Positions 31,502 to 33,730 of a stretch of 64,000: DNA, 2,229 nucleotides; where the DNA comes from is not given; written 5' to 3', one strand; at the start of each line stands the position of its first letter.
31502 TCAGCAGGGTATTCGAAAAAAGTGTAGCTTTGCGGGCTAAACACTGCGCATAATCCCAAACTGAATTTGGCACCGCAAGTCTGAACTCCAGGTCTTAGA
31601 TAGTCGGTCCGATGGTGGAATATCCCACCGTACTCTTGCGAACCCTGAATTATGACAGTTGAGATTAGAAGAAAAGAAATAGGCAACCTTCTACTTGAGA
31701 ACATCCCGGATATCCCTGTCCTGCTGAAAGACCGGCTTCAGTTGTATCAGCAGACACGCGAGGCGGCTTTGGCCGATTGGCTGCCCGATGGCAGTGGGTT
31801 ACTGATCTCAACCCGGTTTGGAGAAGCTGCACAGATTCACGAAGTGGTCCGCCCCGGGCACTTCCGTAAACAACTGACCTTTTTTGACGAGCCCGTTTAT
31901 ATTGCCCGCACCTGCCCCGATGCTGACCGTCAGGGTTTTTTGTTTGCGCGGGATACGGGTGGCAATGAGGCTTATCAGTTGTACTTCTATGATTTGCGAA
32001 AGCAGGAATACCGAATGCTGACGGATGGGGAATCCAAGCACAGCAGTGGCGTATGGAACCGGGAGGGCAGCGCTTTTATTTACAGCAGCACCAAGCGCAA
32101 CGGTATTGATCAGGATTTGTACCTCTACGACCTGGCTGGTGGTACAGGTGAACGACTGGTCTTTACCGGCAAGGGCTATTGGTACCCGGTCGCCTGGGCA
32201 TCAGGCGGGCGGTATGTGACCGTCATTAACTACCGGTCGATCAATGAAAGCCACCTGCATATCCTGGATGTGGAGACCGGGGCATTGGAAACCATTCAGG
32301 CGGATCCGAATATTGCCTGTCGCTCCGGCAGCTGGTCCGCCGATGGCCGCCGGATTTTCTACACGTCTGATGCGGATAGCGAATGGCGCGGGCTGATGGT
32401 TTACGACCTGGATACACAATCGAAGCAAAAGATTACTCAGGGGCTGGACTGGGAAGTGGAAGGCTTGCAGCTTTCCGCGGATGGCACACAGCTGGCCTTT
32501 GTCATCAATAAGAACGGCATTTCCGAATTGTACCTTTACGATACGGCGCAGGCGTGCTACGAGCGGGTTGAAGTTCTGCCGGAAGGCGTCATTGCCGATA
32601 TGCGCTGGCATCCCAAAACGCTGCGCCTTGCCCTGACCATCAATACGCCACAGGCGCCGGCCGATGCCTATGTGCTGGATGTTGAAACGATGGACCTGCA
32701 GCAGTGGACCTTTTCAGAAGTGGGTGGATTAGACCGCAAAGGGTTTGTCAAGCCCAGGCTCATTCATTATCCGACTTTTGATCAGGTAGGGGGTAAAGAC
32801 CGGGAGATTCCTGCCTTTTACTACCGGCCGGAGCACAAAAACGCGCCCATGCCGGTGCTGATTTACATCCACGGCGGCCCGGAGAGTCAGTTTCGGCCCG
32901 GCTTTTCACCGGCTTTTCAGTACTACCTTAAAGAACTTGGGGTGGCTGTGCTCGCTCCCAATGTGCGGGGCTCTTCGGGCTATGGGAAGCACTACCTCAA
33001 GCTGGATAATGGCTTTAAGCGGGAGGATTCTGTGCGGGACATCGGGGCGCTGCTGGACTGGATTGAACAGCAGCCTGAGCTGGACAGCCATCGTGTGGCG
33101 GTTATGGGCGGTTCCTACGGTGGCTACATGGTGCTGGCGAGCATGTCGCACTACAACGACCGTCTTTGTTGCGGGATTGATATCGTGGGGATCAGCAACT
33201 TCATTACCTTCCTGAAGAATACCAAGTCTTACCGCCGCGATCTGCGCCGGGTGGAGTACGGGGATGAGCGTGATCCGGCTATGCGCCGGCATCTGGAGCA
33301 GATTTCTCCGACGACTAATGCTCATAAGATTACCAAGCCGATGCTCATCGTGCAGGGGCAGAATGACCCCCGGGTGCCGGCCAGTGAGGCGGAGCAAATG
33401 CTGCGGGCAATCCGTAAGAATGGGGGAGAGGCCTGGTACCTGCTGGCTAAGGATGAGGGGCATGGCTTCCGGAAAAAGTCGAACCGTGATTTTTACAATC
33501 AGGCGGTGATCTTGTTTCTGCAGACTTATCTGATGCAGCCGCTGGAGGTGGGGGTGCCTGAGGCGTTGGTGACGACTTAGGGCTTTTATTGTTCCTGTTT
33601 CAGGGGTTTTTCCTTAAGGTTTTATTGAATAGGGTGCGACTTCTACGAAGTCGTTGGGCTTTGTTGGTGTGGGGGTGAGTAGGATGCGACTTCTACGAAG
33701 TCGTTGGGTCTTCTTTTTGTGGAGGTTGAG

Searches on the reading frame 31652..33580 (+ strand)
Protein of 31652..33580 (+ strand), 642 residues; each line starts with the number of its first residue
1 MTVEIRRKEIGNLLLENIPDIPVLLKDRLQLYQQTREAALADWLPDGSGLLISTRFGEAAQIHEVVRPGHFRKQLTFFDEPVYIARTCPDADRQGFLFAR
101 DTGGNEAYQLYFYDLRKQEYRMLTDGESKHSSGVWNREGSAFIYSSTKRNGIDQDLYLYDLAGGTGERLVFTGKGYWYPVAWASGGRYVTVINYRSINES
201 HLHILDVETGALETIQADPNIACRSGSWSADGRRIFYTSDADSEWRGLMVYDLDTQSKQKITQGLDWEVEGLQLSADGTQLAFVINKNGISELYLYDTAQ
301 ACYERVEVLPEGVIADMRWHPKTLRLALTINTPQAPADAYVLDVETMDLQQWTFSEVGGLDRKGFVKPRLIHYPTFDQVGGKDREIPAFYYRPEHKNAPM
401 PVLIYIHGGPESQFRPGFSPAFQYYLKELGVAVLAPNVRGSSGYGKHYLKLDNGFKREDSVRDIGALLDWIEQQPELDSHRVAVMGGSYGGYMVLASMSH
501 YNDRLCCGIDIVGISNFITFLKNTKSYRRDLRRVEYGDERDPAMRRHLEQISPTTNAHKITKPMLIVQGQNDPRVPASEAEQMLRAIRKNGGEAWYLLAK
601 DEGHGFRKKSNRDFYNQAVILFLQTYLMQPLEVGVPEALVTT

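Call 7: search_protein_families(library=pfam, proteins=[window:31652-33580:+])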
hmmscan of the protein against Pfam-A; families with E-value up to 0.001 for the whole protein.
window:31652-33580:+ (642 aa): 16 families
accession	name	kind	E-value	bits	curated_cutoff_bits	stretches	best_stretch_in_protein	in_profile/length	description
PF00326.27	Peptidase_S9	-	7.3e-39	133.9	22.6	1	418-627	3-210/213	Prolyl oligopeptidase family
PF20434.5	BD-FAE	-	8.1e-11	42.3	26.8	1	391-583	4-211/215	BD-FAE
PF00930.27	DPPIV_N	-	1.9e-10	40.5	22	1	171-296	180-310/354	Dipeptidyl peptidase IV (DPP IV) N-terminal region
PF02129.25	Peptidase_S15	-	5.3e-10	39.9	23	1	391-518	10-133/262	X-Pro dipeptidyl-peptidase (S15 family)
PF01738.24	DLH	-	7.4e-10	39.2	21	1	457-618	74-200/217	Dienelactone hydrolase family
PF02897.21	Peptidase_S9_N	-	6.4e-09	35.5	24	1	92-353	134-412/414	Prolyl oligopeptidase, N-terminal beta-propeller domain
PF25174.1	Beta-prop_THOC3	-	7e-09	35.5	305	0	250-328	197-271/272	THOC3 beta-propeller domain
PF00561.26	Abhydrolase_1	-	4.5e-08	33.5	25.8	1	401-505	1-94/245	alpha/beta hydrolase fold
PF12146.15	Hydrolase_4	-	5.1e-08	33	27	0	402-506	6-102/239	Serine aminopeptidase, S33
PF08386.16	Abhydrolase_4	-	2e-06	28.3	21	1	556-625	29-93/103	TAP-like protein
PF05448.18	AXE1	-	6.7e-06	25.5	21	1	380-500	63-196/321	Acetyl xylan esterase (AXE1)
PF12697.13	Abhydrolase_6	-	9.4e-06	26.9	26.3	1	404-510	2-94/217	Alpha/beta hydrolase family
PF07859.19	Abhydrolase_3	-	2.1e-05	24.8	25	1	461-606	49-208/210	alpha/beta hydrolase fold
PF08662.17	eIF2A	-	0.00026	21.4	20.5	0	109-235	40-158/194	Eukaryotic translation initiation factor eIF2A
PF24807.1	WD40_CDC20-Fz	-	0.00043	20.1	200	0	151-290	26-159/292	CDC20/Fizzy WD40 domain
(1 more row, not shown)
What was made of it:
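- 31652..33580 (+): Upstream flanking gene: S9 prolyl-oligopeptidase-family peptidase (642 aa). Pfam Peptidase_S9 at E 7e-39 (call 7).
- Checked: The flanking genes are confirmed as an S9 peptidase (31652-33580) and a class I/II aminotransferase (34217-35545) (call 7).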
